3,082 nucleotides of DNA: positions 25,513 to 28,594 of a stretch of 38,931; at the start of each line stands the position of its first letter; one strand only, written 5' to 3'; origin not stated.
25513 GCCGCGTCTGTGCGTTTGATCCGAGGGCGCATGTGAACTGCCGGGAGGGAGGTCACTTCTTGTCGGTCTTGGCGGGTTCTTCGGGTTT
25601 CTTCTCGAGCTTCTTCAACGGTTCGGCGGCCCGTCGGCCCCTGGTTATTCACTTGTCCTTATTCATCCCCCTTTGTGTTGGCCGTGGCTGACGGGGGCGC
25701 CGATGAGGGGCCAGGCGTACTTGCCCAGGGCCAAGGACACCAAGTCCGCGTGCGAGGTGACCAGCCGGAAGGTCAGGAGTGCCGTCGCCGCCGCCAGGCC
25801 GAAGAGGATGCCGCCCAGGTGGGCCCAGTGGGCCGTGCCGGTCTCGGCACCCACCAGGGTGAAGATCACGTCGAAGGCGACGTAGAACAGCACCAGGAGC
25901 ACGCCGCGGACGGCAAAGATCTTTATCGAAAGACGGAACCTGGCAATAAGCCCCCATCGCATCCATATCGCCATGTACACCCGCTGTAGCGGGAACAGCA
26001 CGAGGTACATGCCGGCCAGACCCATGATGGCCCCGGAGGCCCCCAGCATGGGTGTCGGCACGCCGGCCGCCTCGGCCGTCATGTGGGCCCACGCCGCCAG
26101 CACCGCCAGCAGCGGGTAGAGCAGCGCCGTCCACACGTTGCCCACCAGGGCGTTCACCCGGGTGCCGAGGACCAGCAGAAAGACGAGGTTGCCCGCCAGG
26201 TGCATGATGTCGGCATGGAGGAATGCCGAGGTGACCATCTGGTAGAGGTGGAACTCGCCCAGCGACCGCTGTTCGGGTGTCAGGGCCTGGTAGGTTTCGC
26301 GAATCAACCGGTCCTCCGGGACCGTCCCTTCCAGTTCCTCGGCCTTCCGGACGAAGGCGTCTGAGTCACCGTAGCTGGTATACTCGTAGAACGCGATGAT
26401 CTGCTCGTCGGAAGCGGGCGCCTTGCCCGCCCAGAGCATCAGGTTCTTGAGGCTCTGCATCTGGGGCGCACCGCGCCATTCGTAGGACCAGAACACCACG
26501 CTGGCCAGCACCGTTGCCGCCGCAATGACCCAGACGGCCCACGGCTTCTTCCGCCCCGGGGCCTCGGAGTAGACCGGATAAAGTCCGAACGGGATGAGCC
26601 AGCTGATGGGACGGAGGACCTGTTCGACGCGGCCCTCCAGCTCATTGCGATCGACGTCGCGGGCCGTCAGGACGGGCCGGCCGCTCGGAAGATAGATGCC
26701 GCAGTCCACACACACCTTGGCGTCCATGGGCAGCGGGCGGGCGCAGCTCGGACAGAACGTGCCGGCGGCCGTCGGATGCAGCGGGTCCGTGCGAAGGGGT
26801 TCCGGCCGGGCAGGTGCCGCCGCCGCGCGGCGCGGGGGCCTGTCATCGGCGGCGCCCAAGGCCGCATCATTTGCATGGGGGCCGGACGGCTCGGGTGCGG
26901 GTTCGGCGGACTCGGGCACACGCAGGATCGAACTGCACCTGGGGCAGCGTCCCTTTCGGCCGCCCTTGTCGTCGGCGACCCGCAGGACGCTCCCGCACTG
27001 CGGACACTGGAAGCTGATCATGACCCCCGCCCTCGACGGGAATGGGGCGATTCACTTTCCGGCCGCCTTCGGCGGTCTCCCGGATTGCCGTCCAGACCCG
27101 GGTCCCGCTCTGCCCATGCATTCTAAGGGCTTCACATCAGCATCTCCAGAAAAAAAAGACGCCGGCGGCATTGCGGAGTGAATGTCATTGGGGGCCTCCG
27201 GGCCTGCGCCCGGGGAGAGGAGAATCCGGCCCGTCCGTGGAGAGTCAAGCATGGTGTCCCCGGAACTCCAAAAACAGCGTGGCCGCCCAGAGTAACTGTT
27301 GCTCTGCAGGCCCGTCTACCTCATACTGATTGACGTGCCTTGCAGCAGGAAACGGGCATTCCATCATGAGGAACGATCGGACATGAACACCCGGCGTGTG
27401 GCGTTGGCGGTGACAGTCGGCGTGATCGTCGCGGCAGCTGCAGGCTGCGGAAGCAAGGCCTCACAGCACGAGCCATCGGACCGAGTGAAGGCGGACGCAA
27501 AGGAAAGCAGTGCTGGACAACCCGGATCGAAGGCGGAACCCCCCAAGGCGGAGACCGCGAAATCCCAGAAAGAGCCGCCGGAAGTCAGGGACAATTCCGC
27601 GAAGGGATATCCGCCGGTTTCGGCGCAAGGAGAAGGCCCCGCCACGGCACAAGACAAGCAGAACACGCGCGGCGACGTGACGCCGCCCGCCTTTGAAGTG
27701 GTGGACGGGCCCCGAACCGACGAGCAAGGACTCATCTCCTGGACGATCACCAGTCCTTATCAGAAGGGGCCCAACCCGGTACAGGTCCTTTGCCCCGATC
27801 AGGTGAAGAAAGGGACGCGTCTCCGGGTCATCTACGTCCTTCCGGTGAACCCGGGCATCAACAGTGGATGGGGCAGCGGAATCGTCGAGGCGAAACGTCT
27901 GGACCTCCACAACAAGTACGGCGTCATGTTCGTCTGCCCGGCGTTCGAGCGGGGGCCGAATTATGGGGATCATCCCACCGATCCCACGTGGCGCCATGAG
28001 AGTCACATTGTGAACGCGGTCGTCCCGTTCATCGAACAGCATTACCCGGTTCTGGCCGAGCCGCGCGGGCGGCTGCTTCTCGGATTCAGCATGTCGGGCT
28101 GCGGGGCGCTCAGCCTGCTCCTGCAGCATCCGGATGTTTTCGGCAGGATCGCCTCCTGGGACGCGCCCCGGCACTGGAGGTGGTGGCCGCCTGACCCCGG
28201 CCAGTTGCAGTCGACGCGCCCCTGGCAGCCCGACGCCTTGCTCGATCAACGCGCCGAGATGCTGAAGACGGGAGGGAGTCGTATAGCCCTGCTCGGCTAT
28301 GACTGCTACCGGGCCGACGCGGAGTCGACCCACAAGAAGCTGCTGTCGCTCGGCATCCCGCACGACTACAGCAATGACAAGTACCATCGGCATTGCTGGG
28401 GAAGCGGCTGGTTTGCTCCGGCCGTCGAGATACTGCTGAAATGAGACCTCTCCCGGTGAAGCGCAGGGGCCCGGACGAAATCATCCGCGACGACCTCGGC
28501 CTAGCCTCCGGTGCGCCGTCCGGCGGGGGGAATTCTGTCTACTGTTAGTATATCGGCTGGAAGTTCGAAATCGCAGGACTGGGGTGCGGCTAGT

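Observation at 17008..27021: Giant TM-anchored cadherin-repeat protein, co-transcribed GGDEF/HD-GYP enzyme and a convergent zinc-ribbon rhomboid: possible c-di-GMP-linked adhesin display/shedding module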

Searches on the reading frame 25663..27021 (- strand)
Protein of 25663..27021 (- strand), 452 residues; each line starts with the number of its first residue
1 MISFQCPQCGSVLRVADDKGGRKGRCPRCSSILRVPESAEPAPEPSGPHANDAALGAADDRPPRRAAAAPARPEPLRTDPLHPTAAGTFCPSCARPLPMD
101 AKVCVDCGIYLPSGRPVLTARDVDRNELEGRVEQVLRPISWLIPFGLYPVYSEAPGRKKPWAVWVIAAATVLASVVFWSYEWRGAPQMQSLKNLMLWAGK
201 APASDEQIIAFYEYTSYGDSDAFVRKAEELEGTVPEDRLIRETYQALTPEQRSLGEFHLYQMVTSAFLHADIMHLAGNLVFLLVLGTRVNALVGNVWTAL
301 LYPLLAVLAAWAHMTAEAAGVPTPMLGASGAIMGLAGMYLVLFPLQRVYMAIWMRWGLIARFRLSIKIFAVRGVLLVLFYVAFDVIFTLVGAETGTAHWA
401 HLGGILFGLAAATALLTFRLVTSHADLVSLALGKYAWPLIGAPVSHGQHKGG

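Call 3: search_protein_families(library=pfam, proteins=[window:25663-27021:-], max_evalue=0.01)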
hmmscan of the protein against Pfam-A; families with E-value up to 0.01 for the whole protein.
window:25663-27021:- (452 aa): 9 families
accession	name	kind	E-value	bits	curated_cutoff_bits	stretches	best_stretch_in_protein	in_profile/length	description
PF01694.28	Rhomboid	-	1.3e-21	77.7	22.6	1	258-416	3-141/143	Rhomboid domain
PF12773.13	DZR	-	3.6e-07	30.7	27.3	1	88-108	25-45/45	Double zinc ribbon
PF13719.11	Zn_ribbon_5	-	9.8e-06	25.7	29.3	1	5-33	4-35/37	zinc-ribbon domain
PF10571.15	UPF0547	-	0.00019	21.9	29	1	90-108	3-21/26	Uncharacterised protein family UPF0547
PF13717.11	Zn_ribbon_4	-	0.0032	17.8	30.3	1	4-31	3-33/36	zinc-ribbon domain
PF18912.6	DZR_2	-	0.0037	17.5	27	0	86-113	20-48/56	Double zinc ribbon domain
PF13240.11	Zn_Ribbon_1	-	0.006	16.8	25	1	89-108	1-20/23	zinc-ribbon domain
PF13248.11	Zn_ribbon_3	-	0.006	16.5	27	0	90-109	5-24/26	zinc-ribbon domain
PF23548.1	Zn_ribbon_FGT1_2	-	0.0097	15.9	27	0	4-17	21-34/35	FORGETTER1 second zinc ribbon domain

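Call 4: search_protein_families(library=ncbifam, proteins=[window:25663-27021:-], max_evalue=0.01)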
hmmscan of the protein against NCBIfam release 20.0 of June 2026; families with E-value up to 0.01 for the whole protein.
window:25663-27021:- (452 aa): 2 families
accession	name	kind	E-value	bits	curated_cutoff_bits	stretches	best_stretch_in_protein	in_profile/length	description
TIGR02098.1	MJ0042_CXXC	domain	0.00094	18.8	20.9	1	4-30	3-32/38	MJ0042-type zinc finger domain-containing protein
NF001608.0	PRK00398.1-6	equivalog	0.0071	16.2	84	0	1-31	1-29/46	DNA-directed RNA polymerase subunit P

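Call 51: search_solved_structures(query=window:25663-27018:-, max_evalue=0.01, show_alignments=1)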
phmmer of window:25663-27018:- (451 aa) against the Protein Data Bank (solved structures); distinct sequences matched with E-value up to 0.01: 0.

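Call 78: find_related_loci(query=window:25663-27018:-, collection=metagenome_contigs, flank=10000)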
Query window:25663-27018:- (451 aa) in metagenome_contigs; peptide patterns used: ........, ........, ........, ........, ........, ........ (x = any residue, [..] = any of these).
76 stretches matched a pattern; 8 encode a relative of the query (tblastn E <= 1e-3); 8 distinct loci.
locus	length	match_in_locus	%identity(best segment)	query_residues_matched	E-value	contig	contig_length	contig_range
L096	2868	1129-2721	48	1-447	1e-139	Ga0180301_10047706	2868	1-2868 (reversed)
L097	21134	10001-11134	48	64-442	7e-112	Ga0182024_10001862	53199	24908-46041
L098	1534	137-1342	42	1-54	1e-8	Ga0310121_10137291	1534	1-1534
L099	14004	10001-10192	40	1-57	7e-8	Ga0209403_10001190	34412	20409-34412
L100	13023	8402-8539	43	1-42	1e-7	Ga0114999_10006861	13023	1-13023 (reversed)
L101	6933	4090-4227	43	1-42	1e-7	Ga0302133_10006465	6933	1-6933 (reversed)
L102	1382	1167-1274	47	1-36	1e-6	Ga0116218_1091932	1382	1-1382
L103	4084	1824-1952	42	1-43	1e-5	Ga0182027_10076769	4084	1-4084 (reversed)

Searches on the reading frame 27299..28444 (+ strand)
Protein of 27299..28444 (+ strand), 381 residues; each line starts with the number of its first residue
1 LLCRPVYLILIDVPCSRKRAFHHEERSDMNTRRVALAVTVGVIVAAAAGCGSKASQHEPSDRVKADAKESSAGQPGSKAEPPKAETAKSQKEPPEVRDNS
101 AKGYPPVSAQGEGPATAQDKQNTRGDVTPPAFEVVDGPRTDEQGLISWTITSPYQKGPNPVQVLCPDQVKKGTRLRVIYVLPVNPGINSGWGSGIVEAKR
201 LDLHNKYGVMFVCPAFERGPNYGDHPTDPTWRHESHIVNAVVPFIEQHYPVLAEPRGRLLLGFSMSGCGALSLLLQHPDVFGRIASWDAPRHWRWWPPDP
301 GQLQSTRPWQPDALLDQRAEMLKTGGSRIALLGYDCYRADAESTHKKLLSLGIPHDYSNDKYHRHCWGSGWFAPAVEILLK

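Call 50: search_protein_families(library=pfam, proteins=[window:27299-28444:+], max_evalue=0.0001)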
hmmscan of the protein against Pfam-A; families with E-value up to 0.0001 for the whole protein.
window:27299-28444:+ (381 aa): 1 family
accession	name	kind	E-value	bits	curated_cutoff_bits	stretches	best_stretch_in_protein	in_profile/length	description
PF00756.26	Esterase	-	1.2e-11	45.3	22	1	230-310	93-172/251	Putative esterase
